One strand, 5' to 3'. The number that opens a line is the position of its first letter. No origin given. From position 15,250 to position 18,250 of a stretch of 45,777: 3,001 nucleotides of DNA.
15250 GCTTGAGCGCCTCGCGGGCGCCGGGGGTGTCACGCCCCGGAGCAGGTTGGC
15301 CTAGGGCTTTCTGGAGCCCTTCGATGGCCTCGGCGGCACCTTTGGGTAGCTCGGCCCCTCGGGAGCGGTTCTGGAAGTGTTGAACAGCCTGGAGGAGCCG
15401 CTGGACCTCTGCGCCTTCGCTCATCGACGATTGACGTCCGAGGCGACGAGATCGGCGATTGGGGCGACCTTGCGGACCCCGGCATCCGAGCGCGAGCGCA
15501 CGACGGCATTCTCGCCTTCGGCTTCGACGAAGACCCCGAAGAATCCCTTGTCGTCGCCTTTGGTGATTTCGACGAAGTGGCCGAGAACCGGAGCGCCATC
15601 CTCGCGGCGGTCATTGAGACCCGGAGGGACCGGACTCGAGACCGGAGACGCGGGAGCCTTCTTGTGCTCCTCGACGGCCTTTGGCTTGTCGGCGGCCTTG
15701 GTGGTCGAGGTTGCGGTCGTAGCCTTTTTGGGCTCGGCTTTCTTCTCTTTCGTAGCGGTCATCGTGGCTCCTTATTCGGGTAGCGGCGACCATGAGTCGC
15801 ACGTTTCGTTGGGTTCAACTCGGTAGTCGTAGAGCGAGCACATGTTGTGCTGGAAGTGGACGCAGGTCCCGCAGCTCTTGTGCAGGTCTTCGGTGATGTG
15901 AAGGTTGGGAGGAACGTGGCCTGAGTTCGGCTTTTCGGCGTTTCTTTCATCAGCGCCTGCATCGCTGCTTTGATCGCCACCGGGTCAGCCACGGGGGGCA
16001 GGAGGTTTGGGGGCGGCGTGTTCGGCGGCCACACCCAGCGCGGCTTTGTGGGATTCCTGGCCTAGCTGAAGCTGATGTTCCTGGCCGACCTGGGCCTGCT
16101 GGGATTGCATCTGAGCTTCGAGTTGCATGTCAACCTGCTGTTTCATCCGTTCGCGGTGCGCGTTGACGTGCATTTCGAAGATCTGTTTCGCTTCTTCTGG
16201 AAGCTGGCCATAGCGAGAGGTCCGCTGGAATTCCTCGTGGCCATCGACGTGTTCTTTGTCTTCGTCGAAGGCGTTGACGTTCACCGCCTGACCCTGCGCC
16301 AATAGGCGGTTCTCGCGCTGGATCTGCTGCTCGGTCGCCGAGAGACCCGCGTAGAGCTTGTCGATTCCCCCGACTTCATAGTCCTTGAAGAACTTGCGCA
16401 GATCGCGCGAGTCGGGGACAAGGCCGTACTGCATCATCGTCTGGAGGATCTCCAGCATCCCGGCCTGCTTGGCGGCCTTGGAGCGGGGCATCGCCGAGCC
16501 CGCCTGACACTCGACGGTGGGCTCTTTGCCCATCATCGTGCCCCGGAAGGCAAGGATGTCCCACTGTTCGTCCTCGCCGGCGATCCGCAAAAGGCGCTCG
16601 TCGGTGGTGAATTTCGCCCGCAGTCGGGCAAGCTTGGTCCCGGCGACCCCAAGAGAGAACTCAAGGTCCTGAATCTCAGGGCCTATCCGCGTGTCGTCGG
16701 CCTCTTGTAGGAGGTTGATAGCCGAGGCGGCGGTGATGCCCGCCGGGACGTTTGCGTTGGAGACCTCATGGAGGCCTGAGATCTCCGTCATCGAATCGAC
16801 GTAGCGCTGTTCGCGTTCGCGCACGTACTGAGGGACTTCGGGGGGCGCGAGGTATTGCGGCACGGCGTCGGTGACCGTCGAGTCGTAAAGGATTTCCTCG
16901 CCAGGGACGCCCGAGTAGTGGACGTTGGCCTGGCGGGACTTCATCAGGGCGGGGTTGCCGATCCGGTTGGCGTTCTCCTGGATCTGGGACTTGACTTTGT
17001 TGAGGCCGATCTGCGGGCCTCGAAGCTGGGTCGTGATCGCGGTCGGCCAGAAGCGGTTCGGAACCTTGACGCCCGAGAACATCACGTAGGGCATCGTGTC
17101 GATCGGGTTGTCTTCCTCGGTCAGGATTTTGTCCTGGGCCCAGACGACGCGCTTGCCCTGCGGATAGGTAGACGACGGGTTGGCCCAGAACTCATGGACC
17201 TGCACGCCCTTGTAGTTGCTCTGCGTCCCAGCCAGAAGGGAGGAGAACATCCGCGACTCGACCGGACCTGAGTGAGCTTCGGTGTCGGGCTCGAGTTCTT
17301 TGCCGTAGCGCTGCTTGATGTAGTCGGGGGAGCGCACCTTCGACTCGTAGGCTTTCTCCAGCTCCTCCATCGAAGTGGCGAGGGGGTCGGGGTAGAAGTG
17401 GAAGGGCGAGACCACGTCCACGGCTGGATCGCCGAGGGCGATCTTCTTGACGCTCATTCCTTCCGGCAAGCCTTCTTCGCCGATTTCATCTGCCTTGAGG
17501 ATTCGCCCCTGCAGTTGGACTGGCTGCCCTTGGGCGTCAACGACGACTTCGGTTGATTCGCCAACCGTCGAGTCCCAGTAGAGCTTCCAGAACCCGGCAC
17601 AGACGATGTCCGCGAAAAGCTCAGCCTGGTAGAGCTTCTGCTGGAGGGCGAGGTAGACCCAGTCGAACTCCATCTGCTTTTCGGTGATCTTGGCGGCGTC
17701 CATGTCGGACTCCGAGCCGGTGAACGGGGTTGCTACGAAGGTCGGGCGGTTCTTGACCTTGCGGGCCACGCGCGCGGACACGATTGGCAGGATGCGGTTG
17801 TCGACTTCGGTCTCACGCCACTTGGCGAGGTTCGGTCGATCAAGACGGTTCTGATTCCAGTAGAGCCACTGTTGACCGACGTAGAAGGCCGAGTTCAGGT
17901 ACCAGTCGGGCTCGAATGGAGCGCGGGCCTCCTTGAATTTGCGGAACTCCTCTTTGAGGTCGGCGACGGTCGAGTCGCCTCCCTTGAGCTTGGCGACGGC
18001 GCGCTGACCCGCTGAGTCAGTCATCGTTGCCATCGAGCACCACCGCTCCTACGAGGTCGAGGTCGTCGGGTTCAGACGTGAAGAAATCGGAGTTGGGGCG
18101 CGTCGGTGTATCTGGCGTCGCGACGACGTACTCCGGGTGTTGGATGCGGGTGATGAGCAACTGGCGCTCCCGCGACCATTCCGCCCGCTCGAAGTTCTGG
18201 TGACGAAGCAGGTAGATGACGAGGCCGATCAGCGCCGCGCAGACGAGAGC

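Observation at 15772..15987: Portal TGA followed by an in-phase, start-less 70-codon frame encoding a linker plus a 4-Cys (HiPIP-like spacing) domain: possible stop-codon read-through extension of the portal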

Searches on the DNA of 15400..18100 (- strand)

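Call 8: search_dna_similar(query=window:15400-18100:-, collection=phages, mode=distant, max_rows=30)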
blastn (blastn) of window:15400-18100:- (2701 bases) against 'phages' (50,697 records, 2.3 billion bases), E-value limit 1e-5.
No match.

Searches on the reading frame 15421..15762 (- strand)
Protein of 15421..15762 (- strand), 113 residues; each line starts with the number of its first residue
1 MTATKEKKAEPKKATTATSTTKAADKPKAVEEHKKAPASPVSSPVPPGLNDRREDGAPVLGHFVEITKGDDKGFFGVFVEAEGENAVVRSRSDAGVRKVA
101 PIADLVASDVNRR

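Call 5: search_protein_families(library=pfam, proteins=[window:15421-15762:-], max_evalue=1)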
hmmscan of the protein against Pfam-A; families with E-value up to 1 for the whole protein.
window:15421-15762:- (113 aa): 1 family
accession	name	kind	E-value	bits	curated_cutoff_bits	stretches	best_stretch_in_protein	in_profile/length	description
PF23290.1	KOW5_SPT5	-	0.026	14.5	27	1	60-88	2-30/46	Transcription elongation factor SPT5, fifth KOW domain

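Call 6: search_protein_families(library=phrogs, proteins=[window:15421-15762:-], max_evalue=1)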
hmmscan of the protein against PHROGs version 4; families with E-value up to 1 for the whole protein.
window:15421-15762:- (113 aa): 0 families

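Call 64: find_encoding_contigs(protein=window:15421-15762:-, flank=3000, max_places=10)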
Protein window:15421-15762:- (113 aa): no gene with exactly this product is on record in the collection.
